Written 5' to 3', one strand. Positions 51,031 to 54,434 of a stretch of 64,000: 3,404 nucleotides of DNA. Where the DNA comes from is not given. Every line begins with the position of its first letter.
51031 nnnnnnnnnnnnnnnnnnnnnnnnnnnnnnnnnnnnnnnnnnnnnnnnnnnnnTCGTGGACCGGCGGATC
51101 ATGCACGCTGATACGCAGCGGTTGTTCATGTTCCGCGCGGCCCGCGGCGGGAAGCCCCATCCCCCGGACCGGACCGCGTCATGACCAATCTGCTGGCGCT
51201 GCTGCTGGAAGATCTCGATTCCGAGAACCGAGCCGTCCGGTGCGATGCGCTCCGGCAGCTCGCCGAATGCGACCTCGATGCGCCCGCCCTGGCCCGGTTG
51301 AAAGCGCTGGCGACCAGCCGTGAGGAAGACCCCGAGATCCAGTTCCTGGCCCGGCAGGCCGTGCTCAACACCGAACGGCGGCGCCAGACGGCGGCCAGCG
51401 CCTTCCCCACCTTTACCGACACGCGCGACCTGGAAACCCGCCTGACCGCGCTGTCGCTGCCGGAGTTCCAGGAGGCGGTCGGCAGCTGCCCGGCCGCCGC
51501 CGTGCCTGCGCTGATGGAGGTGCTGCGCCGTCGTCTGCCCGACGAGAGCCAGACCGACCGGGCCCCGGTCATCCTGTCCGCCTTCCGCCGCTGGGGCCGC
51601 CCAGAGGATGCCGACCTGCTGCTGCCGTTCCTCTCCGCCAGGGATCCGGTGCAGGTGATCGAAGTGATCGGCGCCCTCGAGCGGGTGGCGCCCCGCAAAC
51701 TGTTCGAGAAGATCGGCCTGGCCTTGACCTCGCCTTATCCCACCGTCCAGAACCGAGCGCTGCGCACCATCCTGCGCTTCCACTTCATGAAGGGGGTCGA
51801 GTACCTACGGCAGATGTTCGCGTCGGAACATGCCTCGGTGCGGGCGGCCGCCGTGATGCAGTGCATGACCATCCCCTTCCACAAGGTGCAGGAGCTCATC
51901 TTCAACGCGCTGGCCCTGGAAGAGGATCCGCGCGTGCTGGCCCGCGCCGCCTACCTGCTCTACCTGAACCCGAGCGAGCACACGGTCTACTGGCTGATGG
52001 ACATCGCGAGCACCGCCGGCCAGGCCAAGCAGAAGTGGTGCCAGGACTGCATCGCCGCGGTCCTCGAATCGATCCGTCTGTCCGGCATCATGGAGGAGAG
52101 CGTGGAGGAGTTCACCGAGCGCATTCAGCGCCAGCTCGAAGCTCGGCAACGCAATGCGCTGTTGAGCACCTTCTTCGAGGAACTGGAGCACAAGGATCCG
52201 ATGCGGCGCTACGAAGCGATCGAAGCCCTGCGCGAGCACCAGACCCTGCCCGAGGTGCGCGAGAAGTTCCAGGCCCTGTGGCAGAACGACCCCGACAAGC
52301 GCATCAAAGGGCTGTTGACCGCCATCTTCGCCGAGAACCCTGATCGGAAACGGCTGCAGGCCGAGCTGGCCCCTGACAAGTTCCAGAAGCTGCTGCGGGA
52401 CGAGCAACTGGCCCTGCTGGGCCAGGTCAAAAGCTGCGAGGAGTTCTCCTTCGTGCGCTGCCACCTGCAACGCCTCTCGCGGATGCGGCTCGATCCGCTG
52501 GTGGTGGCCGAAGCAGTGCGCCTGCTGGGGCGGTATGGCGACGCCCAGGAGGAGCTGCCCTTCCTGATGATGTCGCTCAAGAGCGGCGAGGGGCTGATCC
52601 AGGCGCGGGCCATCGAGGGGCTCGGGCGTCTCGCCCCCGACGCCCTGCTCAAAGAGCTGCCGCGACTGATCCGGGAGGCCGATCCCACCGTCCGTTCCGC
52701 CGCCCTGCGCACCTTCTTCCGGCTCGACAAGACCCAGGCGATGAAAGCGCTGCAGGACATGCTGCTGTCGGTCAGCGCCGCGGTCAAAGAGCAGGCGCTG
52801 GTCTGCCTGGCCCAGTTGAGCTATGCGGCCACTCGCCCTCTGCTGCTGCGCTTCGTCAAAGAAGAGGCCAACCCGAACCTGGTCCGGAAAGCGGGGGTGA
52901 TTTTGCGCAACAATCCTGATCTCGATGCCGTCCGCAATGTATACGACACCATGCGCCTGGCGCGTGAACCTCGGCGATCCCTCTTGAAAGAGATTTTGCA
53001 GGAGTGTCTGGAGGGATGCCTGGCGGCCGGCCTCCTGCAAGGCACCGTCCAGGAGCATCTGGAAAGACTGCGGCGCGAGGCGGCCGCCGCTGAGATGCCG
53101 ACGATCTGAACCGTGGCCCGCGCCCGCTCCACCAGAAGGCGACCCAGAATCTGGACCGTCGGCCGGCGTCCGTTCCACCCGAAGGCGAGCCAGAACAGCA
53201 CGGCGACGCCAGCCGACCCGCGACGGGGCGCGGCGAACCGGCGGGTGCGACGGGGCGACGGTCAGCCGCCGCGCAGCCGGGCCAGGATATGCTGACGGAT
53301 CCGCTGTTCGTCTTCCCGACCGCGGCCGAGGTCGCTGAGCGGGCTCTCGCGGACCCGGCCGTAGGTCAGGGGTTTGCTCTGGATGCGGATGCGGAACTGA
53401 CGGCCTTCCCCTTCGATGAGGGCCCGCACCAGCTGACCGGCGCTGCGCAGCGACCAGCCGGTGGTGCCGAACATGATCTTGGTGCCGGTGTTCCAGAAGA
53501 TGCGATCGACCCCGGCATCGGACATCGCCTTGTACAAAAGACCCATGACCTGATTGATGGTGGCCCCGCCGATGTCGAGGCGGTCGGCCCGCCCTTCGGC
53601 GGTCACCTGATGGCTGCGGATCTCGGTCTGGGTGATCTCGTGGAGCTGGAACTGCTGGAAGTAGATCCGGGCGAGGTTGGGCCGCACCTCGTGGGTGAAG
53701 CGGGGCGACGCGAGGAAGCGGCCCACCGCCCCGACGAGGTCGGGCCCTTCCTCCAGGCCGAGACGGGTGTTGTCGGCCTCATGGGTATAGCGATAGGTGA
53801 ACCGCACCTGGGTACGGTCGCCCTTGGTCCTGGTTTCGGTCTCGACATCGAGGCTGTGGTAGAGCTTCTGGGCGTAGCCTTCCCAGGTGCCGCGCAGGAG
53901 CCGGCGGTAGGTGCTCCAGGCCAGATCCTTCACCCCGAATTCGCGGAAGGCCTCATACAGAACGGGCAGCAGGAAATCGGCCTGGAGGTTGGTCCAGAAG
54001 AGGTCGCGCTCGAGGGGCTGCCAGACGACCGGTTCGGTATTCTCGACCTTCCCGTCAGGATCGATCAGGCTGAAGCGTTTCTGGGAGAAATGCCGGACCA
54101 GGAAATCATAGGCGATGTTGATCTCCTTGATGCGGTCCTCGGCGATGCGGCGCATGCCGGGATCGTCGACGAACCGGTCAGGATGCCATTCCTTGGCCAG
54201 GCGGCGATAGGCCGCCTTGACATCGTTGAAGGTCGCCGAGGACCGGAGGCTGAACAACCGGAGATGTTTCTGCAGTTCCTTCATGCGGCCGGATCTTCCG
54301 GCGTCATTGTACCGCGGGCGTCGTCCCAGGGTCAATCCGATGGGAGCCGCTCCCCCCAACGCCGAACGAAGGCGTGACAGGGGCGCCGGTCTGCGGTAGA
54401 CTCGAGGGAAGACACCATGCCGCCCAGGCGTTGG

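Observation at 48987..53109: HEAT - STAS - HEAT module: partner-switching with alpha-solenoid partners instead of a sigma factor?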

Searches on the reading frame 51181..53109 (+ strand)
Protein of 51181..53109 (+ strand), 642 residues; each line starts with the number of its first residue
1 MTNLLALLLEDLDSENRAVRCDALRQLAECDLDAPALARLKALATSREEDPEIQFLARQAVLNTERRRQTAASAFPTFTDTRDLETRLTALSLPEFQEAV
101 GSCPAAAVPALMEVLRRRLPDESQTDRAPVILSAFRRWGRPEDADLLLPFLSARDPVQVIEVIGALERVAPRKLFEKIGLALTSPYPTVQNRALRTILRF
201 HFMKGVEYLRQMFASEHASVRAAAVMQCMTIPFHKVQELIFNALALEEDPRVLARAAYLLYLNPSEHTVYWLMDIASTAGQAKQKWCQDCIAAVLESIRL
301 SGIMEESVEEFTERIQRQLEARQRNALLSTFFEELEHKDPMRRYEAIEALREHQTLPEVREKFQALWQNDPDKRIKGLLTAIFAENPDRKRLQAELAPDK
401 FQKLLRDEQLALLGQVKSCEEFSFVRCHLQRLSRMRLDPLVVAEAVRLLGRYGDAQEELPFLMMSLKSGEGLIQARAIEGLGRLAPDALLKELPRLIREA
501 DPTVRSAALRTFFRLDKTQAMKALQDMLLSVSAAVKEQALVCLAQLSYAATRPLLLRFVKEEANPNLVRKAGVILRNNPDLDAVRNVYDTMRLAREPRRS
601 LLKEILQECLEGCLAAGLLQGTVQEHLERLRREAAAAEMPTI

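Call 3: search_protein_families(library=pfam, proteins=[window:51181-53109:+], max_evalue=0.01)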
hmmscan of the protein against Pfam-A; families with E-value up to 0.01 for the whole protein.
window:51181-53109:+ (642 aa): 3 families
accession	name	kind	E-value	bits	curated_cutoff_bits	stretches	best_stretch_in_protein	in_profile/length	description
PF13646.12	HEAT_2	-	6.6e-25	87.6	27.7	3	468-530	11-73/88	HEAT repeats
PF02985.28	HEAT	-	1.7e-07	31.3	23.5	0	207-226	3-22/31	HEAT repeat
PF01602.26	Adaptin_N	-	0.00029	20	37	1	425-550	189-296/524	Adaptin N terminal region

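Call 4: search_protein_families(library=ncbifam, proteins=[window:51181-53109:+], max_evalue=0.01)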
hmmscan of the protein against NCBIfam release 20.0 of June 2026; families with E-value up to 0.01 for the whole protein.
window:51181-53109:+ (642 aa): 3 families
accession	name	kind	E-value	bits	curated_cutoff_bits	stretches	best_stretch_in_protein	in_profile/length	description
NF045915.1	PhycobilmeDegNblB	equivalog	5.5e-07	29.3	300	1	436-539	110-212/214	phycobilisome degradation protein NblB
TIGR02270.1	TIGR02270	subfamily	0.00013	21.2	206.8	0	439-561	131-251/410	TIGR02270 family protein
NF010374.0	PRK13800.1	equivalog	0.0072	14.6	1196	1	233-536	606-888/898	fumarate reductase/succinate dehydrogenase flavoprotein subunit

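Call 12: find_homologous_proteins(query=window:51181-53109:+, max_evalue=0.001)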
Query window:51181-53109:+ (642 aa): 16 proteins with E <= 0.001 among 8000 candidates.
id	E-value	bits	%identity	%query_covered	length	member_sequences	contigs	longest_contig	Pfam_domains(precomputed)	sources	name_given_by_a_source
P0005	0.0e+0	1329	96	100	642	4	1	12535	PF02985.29,PF13646.13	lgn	-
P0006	0.0e+0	1074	76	100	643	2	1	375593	PF02985.29,PF13646.13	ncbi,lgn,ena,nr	ncbi:MAG: HEAT repeat domain-containing protein [Candidatus Riflebacteria bacterium]|nr:HEAT repeat 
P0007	1.2e-295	1000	70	97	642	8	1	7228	PF02985.29,PF13646.13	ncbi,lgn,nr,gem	ncbi:hypothetical protein AUK22_10305 [bacterium CG2_30_54_10]|nr:MAG: hypothetical protein AUK22_10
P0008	8.9e-210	716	55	96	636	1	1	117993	PF02985.29,PF01602.27,PF13646.13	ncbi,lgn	ncbi:MAG: HEAT repeat domain-containing protein [Candidatus Ozemobacteraceae bacterium]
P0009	4.4e-205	701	54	98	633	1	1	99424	PF02985.29,PF13646.13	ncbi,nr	ncbi:MAG: HEAT repeat domain-containing protein [Candidatus Riflebacteria bacterium]|nr:HEAT repeat 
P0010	2.1e-204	699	55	98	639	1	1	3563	PF13646.13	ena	-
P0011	1.7e-170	587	48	92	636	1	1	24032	PF02985.29,PF13646.13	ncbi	-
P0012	2.8e-7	48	23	66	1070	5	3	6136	PF12717.14,PF00514.30,PF24714.2,PF22646.3,PF12755.14,PF02985.29,PF11838.15,PF18991.6,PF01602.27,PF14663.12,PF25767.2,PF21581.4,PF01347.29,PF25757.2,PF25786.1,PF03130.23,PF13513.13,PF13646.13,PF25151.2,PF23227.2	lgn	-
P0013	4.7e-7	47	28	28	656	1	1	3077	PF21581.4,PF00514.30,PF01347.29,PF02985.29,PF03130.23,PF13513.13,PF13646.13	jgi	jgi:HEAT repeat protein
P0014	2.9e-6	45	25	68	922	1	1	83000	PF21581.4,PF12717.14,PF00514.30,PF02985.29,PF03130.23,PF20168.5,PF13513.13,PF01602.27,PF13646.13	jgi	jgi:HEAT repeat protein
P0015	2.2e-5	42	30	19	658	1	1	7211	PF21581.4,PF23271.2,PF00514.30,PF02985.29,PF03130.23,PF13513.13,PF01602.27,PF13646.13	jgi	jgi:HEAT repeat protein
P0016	2.8e-5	41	27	16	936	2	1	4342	PF21581.4,PF12717.14,PF00514.30,PF24714.2,PF02985.29,PF03130.23,PF20168.5,PF13513.13,PF13646.13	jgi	-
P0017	1.0e-4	39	29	26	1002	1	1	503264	PF21581.4,PF12717.14,PF00514.30,PF12755.14,PF25786.1,PF02985.29,PF03130.23,PF13513.13,PF01602.27,PF13646.13,PF23227.2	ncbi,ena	-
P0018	4.1e-4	37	26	23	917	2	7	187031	PF21581.4,PF12717.14,PF00514.30,PF12755.14,PF02985.29,PF03130.23,PF08448.17,PF20168.5,PF13513.13,PF01602.27,PF13646.13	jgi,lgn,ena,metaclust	metaclust:\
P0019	6.2e-4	37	28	19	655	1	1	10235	PF21581.4,PF00514.30,PF02985.29,PF03130.23,PF13513.13,PF13646.13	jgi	jgi:HEAT repeat protein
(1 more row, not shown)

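Call 13: find_encoding_contigs(protein=P0008, flank=10000, max_places=2)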
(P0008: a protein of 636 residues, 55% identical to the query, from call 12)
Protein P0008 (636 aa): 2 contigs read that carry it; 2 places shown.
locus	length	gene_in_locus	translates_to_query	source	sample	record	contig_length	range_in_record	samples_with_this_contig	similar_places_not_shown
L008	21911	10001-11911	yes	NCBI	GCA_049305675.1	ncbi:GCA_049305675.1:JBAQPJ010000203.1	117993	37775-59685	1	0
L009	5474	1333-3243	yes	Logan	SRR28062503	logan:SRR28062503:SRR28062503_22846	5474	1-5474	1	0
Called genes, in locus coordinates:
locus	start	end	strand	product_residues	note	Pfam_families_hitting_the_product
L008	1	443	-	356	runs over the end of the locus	-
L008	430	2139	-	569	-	-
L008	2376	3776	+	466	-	-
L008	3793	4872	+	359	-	PF01168:Ala_racemase_N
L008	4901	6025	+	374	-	PF01168:Ala_racemase_N, PF00842:Ala_racemase_C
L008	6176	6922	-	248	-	PF07813:LTXXQ (weak)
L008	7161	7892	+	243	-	PF00072:Response_reg, PF00486:Trans_reg_C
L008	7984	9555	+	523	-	PF00672:HAMP, PF00512:HisKA, PF02518:HATPase_c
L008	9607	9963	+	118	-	PF01740:STAS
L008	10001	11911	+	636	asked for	PF01602:Adaptin_N (faint), PF02985:HEAT (faint), PF13646:HEAT_2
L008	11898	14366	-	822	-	PF01564:Spermine_synth (weak)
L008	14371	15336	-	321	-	PF01135:PCMT, PF00398:RrnaAD (weak), PF13649:Methyltransf_25 (weak)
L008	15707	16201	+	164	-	PF00210:Ferritin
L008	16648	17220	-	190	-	PF01966:HD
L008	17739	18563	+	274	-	PF00561:Abhydrolase_1, PF12146:Hydrolase_4, PF12697:Abhydrolase_6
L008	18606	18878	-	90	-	PF04055:Radical_SAM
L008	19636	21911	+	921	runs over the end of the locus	-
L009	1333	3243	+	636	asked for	PF01602:Adaptin_N (faint), PF02985:HEAT (faint), PF13646:HEAT_2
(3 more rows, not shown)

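Call 14: find_encoding_contigs(protein=P0009, flank=10000, max_places=2)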
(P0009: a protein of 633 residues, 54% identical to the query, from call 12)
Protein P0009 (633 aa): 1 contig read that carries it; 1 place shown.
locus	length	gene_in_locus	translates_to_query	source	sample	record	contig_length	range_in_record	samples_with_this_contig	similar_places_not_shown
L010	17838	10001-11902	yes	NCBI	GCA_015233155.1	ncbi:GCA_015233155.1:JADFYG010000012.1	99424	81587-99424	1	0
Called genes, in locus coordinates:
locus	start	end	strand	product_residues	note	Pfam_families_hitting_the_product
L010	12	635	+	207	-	PF13489:Methyltransf_23, PF13847:Methyltransf_31 (weak), PF08241:Methyltransf_11, PF08242:Methyltransf_12 (weak), PF13649:Methyltransf_25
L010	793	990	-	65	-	-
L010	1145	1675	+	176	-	-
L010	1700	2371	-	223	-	PF00072:Response_reg, PF00486:Trans_reg_C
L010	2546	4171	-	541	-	PF02518:HATPase_c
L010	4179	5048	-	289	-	-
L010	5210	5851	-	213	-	PF08238:Sel1 (faint)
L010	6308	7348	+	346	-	PF01113:DapB_N, PF19328:DAP_DH_C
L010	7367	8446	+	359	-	PF01168:Ala_racemase_N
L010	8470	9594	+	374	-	PF01168:Ala_racemase_N, PF00842:Ala_racemase_C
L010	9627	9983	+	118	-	PF01740:STAS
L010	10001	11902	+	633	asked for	PF02985:HEAT (faint), PF13646:HEAT_2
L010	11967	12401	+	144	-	-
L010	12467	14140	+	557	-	PF00753:Lactamase_B, PF16661:Lactamase_B_6, PF23023:Anti-Pycsar_Apyc1 (weak), PF12706:Lactamase_B_2 (weak), PF10996:Beta-Casp, PF07521:RMMBL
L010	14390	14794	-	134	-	-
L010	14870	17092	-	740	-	-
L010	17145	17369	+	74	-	-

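Call 15: find_encoding_contigs(protein=P0011, flank=10000, max_places=2)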
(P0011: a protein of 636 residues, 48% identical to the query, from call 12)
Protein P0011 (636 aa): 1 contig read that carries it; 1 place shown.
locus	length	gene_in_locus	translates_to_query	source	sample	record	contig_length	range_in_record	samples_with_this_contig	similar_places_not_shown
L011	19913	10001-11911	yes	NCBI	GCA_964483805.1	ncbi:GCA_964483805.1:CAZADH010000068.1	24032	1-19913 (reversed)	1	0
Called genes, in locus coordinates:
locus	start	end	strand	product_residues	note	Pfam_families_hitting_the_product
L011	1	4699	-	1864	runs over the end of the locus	PF13195:DUF4011, PF13086:AAA_11 (weak), PF13245:AAA_19 (faint), PF13604:AAA_30 (weak), PF13086:AAA_11 (weak), PF13087:AAA_12, PF18741:MTES_1575, PF11784:DUF3320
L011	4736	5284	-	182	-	-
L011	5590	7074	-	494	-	PF00245:Alk_phosphatase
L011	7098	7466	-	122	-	PF01242:PTPS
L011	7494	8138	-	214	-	-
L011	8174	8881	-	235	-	PF00733:Asn_synthase, PF06508:QueC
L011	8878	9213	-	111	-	-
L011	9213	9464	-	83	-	-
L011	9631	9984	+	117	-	PF01740:STAS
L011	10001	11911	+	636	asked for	PF02985:HEAT (faint), PF13646:HEAT_2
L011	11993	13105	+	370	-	-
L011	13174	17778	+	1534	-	-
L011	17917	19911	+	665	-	?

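Call 18: find_related_loci(query=A2, collection=genome_contigs, flank=10000)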
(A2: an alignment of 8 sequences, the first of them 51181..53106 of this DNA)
Query A2 (642 aa) in genome_contigs; peptide patterns used: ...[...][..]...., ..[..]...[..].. (x = any residue, [..] = any of these).
51 stretches matched a pattern; 6 encode a relative of the query (tblastn E <= 1e-3); 6 distinct loci.
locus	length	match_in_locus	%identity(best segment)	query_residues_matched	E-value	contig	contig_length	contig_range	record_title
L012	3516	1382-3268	87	14-642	0e+0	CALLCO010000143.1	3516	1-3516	MAG: Candidatus Ozemobacteraceae bacterium isolate N1_Bin_METABAT__69_1 genome assembly, contig: c_000002687512, whole g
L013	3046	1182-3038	78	14-633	0e+0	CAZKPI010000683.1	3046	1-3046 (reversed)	MAG TPA_asm: uncultured bacterium isolate binchicken_co135_42 genome assembly, contig: NODE_26150_length_3046_cov_2.5830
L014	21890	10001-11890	76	14-642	0e+0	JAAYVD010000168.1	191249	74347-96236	MAG: Candidatus Riflebacteria bacterium isolate AS27yjCOA_28 191847_AS27, whole genome shotgun sequence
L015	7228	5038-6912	70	18-642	0e+0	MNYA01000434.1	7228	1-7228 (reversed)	MAG: bacterium CG2_30_54_10 isolate CG2_30_54_10 cg2_3.0_scaffold_10810_c, whole genome shotgun sequence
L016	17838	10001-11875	54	1-627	0e+0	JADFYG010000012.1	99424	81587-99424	MAG: Candidatus Riflebacteria bacterium isolate nDJH6bin19 nDJH6_bin19_NODE_12_length_99424_cov_5.806590, whole genome s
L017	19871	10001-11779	48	14-606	1e-174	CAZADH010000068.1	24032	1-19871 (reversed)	MAG TPA_asm: uncultured bacterium isolate binchicken_co66_272 genome assembly, contig: NODE_3463_length_24032_cov_5.4722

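Call 48: search_solved_structures(query=A2, max_evalue=0.01, show_alignments=0)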
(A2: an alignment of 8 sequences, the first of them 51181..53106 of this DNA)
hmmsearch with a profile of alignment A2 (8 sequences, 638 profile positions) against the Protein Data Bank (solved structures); distinct sequences matched with E-value up to 0.01: 21.
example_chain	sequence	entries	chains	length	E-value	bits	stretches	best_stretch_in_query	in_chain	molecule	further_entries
9sah_A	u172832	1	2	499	1.5e-20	76.4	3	438-547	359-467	E4-NB2 synthetic fusion protein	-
6fsq_A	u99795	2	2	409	6.1e-13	51.2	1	442-562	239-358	alphaRep A3_bGFPD | A3_bGFPD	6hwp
4xl5_C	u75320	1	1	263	7.1e-12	47.7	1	449-546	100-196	bGFP-A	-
4zv6_A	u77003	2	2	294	1.4e-11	46.7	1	441-536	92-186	AlphaRep-7 | alpha-Rep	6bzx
6ft5_A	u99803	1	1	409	2.1e-10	42.8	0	444-530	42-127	alphaRep A3_A3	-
6gwc_C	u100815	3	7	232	2.4e-09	39.3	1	440-539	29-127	iE5 ALPHAREP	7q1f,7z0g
8aw4_A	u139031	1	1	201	2e-08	36.3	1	439-515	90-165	ALPHAREP bB-E3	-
8aw4_B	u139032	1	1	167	7.5e-07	31.1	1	439-551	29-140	ALPHAREP bGFPD-YY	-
6gx7_E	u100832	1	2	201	1.3e-06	30.3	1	447-562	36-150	iiiA5 ALPHAREP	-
7p0h_A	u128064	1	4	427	4.6e-06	28.5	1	441-545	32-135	Helicobacter pylori ComF fused to an artificial alphaREP crystallization helper (named B2)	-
5dcq_A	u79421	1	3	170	4.8e-06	28.4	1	440-544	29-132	artificial repeat proteins (alphaREP3)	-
9rhz_A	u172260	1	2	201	5.5e-06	28.2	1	438-547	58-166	ALPHAREP bE5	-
6veh_A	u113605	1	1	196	6.4e-06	28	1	441-546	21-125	HEAT repeat domain-containing protein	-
4xvp_D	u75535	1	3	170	8.9e-06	27.5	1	441-537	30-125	BGFP-C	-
3ltj_A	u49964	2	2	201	2.8e-05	25.9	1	443-529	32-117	AlphaRep-4 | bA3-2: binder of A3 protein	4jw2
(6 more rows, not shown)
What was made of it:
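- Closest known: Generic bacterial HEAT_2 / PBS-lyase-like HEAT proteins. Same: Sequence matches are to designed alphaRep/HEAT proteins (call 48).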

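Call 51: search_protein_families(library=pfam, proteins=[L015:145-2352:+, L015:2388-4409:+, L011:11993-13105:+, L010:11967-12401:+, L008:11898-14366:-], max_evalue=0.01)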
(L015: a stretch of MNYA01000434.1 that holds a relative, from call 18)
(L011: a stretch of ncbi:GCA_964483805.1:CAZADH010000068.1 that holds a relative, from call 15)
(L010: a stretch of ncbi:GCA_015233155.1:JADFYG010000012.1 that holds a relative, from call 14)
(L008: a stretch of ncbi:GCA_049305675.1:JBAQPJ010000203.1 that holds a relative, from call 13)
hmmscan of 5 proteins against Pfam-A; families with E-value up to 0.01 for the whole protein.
L015:145-2352:+ (735 aa): 0 families

L015:2388-4409:+ (673 aa): 1 family
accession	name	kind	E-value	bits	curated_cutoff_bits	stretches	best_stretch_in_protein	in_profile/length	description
PF03417.21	AAT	-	3.3e-06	27.4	23.2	1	450-555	8-110/225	Acyl-coenzyme A:6-aminopenicillanic acid acyl-transferase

L011:11993-13105:+ (370 aa): 1 family
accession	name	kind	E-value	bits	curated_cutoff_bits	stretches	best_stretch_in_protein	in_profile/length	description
PF03938.19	OmpH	-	0.00028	21.5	32.4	1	122-202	57-119/141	Outer membrane protein (OmpH-like)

L010:11967-12401:+ (144 aa): 0 families

L008:11898-14366:- (822 aa): 1 family
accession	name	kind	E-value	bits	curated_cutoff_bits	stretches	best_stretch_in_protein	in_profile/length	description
PF01564.23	Spermine_synth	-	3.4e-06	27.2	22.9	1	332-451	17-128/186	Spermine/spermidine synthase domain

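Call 53: find_related_loci(query=A2, collection=metagenome_contigs, flank=8000)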
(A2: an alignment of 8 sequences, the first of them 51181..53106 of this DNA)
Query A2 (642 aa) in metagenome_contigs; peptide patterns used: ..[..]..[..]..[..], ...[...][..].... (x = any residue, [..] = any of these).
221 stretches matched a pattern; 2 encode a relative of the query (tblastn E <= 1e-3); 2 distinct loci.
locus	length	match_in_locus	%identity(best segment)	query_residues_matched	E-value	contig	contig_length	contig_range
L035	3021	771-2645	70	18-642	0e+0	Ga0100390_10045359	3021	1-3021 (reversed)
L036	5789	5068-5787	68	18-572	9e-107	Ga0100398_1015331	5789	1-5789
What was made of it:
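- Tried and rejected: Metagenome scan for HEAT2: it added only two loci of the 70% clade (call 53).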

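Call 70: search_protein_families(library=padloc, proteins=[window:51181-53109:+], max_evalue=0.001)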
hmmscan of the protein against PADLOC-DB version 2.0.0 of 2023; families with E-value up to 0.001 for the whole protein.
window:51181-53109:+ (642 aa): 2 families
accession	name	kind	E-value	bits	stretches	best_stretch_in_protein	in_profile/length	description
PDLC02919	HEAT-ARM_XIII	-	4.4e-08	29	1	445-590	1534-1674/1972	-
PDLC03925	OloA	-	2.9e-05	21.5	0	81-267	71-275/596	-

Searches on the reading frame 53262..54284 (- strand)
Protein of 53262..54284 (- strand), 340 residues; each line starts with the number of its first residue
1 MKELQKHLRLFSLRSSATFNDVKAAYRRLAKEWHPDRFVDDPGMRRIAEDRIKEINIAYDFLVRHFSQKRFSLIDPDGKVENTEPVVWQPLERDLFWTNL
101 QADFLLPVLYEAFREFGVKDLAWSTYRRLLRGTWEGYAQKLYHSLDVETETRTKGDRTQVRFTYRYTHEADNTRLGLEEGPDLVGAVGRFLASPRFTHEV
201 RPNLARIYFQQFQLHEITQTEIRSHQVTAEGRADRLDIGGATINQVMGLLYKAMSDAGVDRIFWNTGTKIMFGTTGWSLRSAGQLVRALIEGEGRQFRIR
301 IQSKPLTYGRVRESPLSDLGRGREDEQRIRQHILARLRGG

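Call 51: search_protein_families(library=pfam, proteins=[window:53262-54284:-], max_evalue=0.01)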
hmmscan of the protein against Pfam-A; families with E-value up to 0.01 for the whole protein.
window:53262-54284:- (340 aa): 1 family
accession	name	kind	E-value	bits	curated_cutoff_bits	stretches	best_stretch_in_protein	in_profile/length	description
PF00226.36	DnaJ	-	2.6e-09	37.5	27.8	1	12-64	7-55/63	DnaJ domain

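Call 70: search_protein_families(library=padloc, proteins=[window:53262-54284:-], max_evalue=0.001)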
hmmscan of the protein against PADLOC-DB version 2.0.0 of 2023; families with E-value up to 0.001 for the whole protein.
window:53262-54284:- (340 aa): 0 families
